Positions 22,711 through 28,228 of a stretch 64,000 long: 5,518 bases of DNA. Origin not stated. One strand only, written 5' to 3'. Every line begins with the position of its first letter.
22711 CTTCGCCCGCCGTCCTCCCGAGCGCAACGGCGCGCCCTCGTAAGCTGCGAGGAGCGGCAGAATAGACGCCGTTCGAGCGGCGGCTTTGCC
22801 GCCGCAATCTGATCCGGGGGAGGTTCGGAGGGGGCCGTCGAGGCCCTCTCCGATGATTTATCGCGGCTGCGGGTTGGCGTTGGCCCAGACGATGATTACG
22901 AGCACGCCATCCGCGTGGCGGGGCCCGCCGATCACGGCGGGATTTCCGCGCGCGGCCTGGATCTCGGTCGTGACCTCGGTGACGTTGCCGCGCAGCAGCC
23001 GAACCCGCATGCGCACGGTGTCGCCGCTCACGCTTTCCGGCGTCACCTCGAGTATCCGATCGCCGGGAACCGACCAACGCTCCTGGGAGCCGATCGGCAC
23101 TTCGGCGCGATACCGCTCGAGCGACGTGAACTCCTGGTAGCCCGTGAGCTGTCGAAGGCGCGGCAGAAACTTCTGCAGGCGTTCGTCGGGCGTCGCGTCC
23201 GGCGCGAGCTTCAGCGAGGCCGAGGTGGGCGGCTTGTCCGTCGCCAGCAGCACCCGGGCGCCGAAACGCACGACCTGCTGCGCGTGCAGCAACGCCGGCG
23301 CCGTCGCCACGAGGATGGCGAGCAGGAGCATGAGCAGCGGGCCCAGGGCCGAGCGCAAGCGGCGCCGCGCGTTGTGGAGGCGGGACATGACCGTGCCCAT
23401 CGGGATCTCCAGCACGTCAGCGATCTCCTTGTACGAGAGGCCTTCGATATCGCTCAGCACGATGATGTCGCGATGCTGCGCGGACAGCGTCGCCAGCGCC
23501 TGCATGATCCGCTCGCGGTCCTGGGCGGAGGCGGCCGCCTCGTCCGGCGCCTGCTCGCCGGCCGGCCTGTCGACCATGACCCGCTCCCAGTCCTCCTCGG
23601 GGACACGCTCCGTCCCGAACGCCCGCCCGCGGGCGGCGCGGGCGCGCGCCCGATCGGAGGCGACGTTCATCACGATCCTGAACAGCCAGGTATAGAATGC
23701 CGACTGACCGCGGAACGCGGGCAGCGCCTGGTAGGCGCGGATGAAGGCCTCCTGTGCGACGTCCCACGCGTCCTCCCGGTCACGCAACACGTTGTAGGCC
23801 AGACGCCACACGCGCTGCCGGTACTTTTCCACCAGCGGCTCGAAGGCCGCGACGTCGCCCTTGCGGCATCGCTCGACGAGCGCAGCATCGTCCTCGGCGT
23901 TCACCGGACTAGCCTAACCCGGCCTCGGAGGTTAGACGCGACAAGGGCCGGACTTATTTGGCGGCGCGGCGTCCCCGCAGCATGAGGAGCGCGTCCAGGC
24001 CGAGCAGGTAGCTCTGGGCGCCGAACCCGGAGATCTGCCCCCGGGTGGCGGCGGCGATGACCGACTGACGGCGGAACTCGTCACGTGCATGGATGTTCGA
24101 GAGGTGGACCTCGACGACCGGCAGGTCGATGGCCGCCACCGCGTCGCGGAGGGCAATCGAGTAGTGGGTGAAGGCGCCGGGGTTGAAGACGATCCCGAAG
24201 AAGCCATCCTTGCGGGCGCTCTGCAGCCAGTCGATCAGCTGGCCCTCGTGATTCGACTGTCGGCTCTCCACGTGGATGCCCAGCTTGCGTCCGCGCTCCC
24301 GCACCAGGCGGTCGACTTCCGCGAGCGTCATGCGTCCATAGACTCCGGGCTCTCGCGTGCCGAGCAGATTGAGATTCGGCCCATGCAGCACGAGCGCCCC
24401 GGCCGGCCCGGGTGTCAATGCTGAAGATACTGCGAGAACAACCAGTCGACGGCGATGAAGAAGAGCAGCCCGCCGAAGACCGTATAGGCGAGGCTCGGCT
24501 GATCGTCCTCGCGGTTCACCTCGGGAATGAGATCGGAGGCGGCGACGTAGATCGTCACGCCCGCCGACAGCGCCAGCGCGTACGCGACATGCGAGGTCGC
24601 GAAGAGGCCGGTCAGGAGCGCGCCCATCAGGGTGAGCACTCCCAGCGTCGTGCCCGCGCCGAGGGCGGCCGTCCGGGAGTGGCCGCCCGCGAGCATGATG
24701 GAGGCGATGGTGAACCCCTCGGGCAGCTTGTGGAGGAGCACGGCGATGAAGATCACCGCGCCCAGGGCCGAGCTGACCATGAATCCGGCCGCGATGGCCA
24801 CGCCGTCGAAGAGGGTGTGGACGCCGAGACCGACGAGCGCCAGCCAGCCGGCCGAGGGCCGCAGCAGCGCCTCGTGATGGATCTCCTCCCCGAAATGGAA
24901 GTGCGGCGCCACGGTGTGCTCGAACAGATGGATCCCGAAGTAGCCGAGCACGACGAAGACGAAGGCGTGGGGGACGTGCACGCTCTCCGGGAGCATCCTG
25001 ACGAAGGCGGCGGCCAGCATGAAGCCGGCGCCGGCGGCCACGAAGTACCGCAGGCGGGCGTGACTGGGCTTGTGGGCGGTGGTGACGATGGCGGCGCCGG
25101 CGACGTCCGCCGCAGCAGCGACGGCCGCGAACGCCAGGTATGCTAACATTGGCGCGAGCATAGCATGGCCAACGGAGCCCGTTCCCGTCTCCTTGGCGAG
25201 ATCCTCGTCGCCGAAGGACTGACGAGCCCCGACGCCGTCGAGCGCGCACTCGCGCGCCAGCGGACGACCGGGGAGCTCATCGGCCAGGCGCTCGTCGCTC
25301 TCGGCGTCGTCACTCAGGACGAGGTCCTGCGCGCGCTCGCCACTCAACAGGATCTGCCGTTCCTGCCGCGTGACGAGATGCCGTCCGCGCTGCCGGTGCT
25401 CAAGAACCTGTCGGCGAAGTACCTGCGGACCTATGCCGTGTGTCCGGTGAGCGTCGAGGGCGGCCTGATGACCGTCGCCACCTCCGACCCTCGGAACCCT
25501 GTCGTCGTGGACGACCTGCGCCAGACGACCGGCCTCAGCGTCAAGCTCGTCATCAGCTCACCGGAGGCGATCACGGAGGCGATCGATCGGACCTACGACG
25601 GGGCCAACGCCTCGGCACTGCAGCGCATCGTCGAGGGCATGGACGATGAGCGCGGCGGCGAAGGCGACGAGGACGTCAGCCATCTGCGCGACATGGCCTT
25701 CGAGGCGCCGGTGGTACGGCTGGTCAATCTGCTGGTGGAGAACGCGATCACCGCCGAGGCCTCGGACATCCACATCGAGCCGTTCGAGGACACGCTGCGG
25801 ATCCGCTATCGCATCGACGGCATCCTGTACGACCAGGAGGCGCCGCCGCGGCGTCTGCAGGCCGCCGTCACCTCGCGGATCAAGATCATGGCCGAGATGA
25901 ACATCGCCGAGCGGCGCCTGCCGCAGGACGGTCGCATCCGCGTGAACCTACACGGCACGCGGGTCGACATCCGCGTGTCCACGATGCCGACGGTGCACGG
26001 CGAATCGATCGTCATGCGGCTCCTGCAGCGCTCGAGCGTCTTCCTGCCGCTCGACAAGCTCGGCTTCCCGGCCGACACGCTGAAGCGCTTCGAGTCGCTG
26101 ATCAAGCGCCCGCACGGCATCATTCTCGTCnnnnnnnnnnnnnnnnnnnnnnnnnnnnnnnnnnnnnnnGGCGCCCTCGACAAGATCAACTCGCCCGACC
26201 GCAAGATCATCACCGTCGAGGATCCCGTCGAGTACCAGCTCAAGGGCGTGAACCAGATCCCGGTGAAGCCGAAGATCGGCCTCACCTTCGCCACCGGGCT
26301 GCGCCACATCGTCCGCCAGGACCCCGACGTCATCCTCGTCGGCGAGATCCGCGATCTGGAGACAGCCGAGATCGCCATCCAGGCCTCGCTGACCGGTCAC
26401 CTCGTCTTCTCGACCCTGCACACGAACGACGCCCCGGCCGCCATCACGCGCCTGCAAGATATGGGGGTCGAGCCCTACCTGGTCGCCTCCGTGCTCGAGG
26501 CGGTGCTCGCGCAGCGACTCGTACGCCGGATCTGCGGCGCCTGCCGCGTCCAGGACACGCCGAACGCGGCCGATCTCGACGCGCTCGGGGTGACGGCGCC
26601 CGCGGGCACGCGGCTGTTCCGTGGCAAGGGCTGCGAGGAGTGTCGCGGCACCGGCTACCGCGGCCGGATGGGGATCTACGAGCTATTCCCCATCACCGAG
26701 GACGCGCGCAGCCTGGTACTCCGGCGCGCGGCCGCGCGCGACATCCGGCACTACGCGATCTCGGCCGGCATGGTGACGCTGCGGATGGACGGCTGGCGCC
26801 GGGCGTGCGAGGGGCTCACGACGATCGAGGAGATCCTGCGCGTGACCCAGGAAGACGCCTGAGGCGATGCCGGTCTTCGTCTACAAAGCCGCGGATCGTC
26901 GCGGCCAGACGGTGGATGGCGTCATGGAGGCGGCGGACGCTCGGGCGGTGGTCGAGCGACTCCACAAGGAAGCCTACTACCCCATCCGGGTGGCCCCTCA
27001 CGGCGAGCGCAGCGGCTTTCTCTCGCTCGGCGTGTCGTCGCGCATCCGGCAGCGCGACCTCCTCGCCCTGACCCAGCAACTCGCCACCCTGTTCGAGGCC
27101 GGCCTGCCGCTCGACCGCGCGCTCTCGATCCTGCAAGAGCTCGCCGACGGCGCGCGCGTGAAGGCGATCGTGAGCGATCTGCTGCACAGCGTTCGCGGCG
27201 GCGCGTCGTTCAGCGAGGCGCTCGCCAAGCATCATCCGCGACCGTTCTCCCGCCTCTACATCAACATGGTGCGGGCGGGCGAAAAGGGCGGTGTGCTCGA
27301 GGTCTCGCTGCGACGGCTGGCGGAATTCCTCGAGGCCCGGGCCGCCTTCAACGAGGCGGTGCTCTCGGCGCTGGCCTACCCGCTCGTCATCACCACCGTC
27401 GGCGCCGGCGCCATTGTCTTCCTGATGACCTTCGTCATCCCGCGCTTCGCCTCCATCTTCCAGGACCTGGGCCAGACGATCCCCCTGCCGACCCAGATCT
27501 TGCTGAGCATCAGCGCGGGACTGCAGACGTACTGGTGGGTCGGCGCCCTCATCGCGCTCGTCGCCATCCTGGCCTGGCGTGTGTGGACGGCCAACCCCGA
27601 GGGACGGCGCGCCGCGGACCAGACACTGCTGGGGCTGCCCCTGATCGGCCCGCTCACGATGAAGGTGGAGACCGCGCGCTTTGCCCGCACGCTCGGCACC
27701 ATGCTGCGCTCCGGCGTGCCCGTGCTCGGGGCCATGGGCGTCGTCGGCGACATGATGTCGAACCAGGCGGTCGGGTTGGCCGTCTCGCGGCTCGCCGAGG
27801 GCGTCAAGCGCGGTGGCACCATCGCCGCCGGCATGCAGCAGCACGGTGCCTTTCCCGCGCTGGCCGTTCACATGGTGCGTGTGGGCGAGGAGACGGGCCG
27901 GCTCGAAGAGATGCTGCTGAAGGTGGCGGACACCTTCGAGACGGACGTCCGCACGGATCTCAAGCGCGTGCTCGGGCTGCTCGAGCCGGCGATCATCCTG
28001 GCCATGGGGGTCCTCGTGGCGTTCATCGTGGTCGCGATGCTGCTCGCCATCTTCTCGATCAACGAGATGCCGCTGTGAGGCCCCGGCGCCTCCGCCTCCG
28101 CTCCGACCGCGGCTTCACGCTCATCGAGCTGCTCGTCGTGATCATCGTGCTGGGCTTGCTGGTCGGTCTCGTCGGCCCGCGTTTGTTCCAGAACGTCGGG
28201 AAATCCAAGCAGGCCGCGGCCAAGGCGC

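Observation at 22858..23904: ECF sigma factor covalently fused to a transmembrane helix and an extracytoplasmic domain (no separate anti-sigma gene)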

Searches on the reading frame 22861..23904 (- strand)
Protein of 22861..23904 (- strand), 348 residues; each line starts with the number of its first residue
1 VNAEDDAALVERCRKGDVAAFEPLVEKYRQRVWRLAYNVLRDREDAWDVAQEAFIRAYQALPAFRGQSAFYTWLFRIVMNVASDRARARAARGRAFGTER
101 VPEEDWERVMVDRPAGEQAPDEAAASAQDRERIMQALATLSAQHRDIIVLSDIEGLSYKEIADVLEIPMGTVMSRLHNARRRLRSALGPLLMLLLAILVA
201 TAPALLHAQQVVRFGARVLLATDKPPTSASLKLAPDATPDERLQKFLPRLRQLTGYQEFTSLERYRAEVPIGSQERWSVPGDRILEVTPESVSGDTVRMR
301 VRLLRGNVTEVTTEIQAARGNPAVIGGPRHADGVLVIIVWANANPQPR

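Call 4: search_protein_families(library=pfam, proteins=[window:22861-23904:-], max_evalue=1)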
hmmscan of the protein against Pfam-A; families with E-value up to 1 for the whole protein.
window:22861-23904:- (348 aa): 9 families
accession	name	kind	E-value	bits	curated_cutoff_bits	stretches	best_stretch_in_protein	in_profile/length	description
PF04542.20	Sigma70_r2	-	1.7e-17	63.4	24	1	24-90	1-69/71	Sigma-70 region 2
PF08281.18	Sigma70_r4_2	-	8e-17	61.1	25.7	1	130-183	1-54/54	Sigma-70, region 4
PF04545.22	Sigma70_r4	-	9.9e-14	51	24.1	1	136-184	1-49/50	Sigma-70, region 4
PF07638.17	Sigma70_ECF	-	3.7e-11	43.7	21.1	1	7-186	5-182/185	ECF sigma factor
PF25787.1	HTH_SB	-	0.0066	16.6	43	1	140-173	7-40/53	Sleeping Beauty transposase HTH domain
PF12840.13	HTH_20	-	0.02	15.3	27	1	153-176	16-39/51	Helix-turn-helix domain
PF00196.25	GerE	-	0.026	14.6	23.5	1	153-184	15-46/57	Bacterial regulatory proteins, luxR family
PF13384.12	HTH_23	-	0.028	14.7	24.6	1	147-178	10-40/50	Homeodomain-like domain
PF20057.4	DUF6456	-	0.17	12.5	26.3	1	98-149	46-96/136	Domain of unknown function (DUF6456)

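Call 5: search_protein_families(library=ncbifam, proteins=[window:22861-23904:-], max_evalue=1)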
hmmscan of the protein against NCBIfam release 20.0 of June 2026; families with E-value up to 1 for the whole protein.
window:22861-23904:- (348 aa): 109 families (the best 25 are shown)
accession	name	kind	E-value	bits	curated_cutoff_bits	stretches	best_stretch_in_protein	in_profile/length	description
NF008888.0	PRK11922.1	equivalog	3.4e-45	154.5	204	1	3-187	14-196/231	RNA polymerase sigma factor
TIGR02939.1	RpoE_Sigma70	equivalog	7.9e-45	153.2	236.15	1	3-191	4-190/190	RNA polymerase sigma factor RpoE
NF009171.0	PRK12518.1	equivalog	2.5e-42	144.9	208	1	4-186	12-183/191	RNA polymerase sigma factor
NF007223.0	PRK09641.1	equivalog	6.9e-40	136.9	209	1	9-188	8-185/187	RNA polymerase sigma factor SigW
TIGR02948.1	SigW_bacill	equivalog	8.6e-38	130.3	243.1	1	9-188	8-185/187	RNA polymerase sigma factor SigW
NF009166.1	PRK12513.1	equivalog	2.7e-36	125.1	206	1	2-187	5-186/193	RNA polymerase sigma factor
NF007225.0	PRK09643.1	equivalog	1.5e-35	122.7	190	1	4-190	12-185/204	RNA polymerase sigma factor SigM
TIGR02937.1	sigma70-ECF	superfamily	7.7e-34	116.7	42.9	1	20-187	2-165/165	sigma-70 family RNA polymerase sigma factor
NF004113.0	PRK05602.1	equivalog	9.5e-34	116.8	208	1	2-187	28-201/211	RNA polymerase sigma factor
NF007229.0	PRK09647.1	equivalog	7e-33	113.8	265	1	14-187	39-202/220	RNA polymerase sigma factor SigE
NF006930.0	PRK09415.1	subfamily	3.2e-28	98.8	198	1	20-187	17-175/179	RNA polymerase factor sigma C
TIGR02947.1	SigH_actino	hypoth_equivalog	1.3e-27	96.8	251.55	1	26-188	18-180/193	RNA polymerase sigma-70 factor, TIGR02947 family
NF009185.0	PRK12533.1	equivalog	1.5e-27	96.7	248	1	36-188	46-194/231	RNA polymerase sigma factor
NF007216.0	PRK09638.1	equivalog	4.7e-27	94.9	194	1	4-187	3-174/180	RNA polymerase sigma factor SigY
TIGR02954.1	Sig70_famx3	hypoth_equivalog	7.8e-26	90.8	188.5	2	7-84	4-81/170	RNA polymerase sigma-70 factor, TIGR02954 family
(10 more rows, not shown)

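Call 64: predict_structure(alignment_id=A4)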
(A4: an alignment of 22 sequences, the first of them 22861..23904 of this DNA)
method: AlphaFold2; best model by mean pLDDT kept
length: 348 residues; sequences in the alignment: 22
mean_pLDDT: 79.8   pTM: 0.42
mean pLDDT of the five models: 79.8, 77.5, 76.5, 75.2, 74.7
residues with pLDDT >= 90: 116; 70-90: 162; 50-70: 44; < 50: 26
segments of 3 or more residues with pLDDT < 50: 97-119
pLDDT, mean of each block of 10 residues (from residue 1): 77 91 93 92 93 95 85 94 87 55 43 41 61 74 77 75 77 79 77 79 60 91 74 61 84 87 90 92 94 89 91 88 87 90 69
secondary structure, 60 per line:
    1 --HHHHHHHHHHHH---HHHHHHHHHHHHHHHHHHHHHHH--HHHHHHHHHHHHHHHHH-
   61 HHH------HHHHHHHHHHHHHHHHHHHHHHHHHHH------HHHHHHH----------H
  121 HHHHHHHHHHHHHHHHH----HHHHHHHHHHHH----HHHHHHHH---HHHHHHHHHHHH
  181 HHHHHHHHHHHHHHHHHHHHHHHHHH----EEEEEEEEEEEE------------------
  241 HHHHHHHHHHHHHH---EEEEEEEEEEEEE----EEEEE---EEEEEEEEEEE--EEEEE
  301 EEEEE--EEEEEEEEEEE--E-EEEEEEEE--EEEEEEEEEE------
elements in order: H3-14 H18-40 H43-59 H70-96 H103-109 H120-137 H142-153 H158-165 H169-206 E211-222 H241-254 E258-270 E275-279 E283-293 E296-305 E308-318 E323-330 E333-342

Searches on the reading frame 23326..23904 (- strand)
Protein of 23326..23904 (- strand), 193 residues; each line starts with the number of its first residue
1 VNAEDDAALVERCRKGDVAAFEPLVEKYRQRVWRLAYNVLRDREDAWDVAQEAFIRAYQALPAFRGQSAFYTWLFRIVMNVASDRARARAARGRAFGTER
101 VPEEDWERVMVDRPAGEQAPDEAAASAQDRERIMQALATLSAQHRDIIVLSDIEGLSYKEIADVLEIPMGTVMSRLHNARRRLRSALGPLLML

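Call 48: search_solved_structures(query=window:23326-23904:-, max_evalue=0.00001)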
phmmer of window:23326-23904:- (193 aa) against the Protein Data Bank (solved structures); distinct sequences matched with E-value up to 0.00001: 25.
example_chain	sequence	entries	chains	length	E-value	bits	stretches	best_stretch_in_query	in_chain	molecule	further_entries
6in7_B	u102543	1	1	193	7.1e-37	130.1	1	3-191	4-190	RNA polymerase sigma-H factor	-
8z6g_B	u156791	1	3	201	8.1e-37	129.9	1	3-191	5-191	RNA polymerase sigma factor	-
1or7_A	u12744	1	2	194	7e-32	113.9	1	6-191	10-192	RNA polymerase sigma-E factor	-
6jbq_F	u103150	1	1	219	1.1e-31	113.3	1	6-191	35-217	ECF RNA polymerase sigma-E factor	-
5wuq_A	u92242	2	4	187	8.7e-28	100.5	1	10-187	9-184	ECF RNA polymerase sigma factor SigW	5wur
9m9d_F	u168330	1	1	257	1.3e-26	96.7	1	15-187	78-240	ECF RNA polymerase sigma factor SigE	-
9m9e_F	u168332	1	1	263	1.4e-26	96.6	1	15-187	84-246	ECF RNA polymerase sigma factor SigE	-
9m98_F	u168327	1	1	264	1.4e-26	96.6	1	15-187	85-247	ECF RNA polymerase sigma factor SigE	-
6jcy_F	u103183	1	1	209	1.8e-23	86.5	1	32-188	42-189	ECF RNA polymerase sigma factor SigH,ECF RNA polymerase sigma factor SigE,ECF RNA polymera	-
5zx2_F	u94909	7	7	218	3.2e-22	82.4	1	32-188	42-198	ECF RNA polymerase sigma factor SigH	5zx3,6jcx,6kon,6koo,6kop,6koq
2map_A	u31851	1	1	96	2.7e-19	72.9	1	6-90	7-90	RNA polymerase sigma factor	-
2mao_A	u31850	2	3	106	2.8e-19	72.8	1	6-90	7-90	RNA polymerase sigma factor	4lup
4cxf_A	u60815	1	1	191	5.6e-17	65.3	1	1-186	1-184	RNA POLYMERASE SIGMA FACTOR CNRH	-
6dv9_F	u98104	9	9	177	2.5e-15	59.9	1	15-188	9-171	ECF RNA polymerase sigma factor SigL | RNA polymerase sigma factor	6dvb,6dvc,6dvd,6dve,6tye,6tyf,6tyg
7qh5_A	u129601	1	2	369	1.3e-14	57.6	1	11-187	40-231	RNA polymerase sigma factor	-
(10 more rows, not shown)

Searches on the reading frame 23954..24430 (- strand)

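Call 40: search_protein_families(library=pfam, proteins=[window:23954-24430:-], max_evalue=0.001)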
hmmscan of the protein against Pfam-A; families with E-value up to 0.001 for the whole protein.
window:23954-24430:- (158 aa): 1 family
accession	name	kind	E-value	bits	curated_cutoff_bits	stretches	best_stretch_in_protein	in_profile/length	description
PF01220.24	DHquinase_II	-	1.9e-57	193.3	23.3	1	13-148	3-137/138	Dehydroquinase class II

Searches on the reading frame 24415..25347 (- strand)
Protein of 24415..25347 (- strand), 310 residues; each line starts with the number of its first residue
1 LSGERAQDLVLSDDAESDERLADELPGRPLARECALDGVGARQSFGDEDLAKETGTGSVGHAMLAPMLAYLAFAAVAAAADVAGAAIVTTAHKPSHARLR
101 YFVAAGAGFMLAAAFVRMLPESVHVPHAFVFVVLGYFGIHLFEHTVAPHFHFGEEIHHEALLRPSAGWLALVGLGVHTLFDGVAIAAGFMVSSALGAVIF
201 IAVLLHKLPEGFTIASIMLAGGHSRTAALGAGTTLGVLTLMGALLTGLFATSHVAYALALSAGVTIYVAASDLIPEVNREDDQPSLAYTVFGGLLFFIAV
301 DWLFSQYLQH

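Call 40: search_protein_families(library=pfam, proteins=[window:24415-25347:-], max_evalue=0.001)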
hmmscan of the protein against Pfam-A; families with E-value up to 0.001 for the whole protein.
window:24415-25347:- (310 aa): 1 family
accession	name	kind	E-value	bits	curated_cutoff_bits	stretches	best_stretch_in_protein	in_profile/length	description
PF02535.28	Zip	-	1.3e-23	84.2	35.1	2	163-291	174-314/323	ZIP Zinc transporter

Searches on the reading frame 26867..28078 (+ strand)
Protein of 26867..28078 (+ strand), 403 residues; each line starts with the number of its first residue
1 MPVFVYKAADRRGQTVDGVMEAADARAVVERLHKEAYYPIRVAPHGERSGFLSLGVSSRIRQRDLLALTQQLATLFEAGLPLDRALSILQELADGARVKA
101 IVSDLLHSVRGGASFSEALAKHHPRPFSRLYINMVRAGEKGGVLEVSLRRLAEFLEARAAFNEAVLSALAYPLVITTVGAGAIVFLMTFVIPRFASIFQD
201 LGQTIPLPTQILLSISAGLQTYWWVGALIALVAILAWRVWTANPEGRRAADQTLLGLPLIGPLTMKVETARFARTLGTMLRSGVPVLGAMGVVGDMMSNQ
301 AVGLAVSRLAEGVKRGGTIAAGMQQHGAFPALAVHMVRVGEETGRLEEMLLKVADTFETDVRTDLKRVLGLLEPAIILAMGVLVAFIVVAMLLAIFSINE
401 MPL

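Call 40: search_protein_families(library=pfam, proteins=[window:26867-28078:+], max_evalue=0.001)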
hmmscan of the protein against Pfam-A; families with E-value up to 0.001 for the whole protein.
window:26867-28078:+ (403 aa): 1 family
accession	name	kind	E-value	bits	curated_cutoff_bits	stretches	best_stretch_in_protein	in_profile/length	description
PF00482.28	T2SSF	-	3.8e-58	195.3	25.2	2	69-192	2-125/125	Type II secretion system (T2SS), protein F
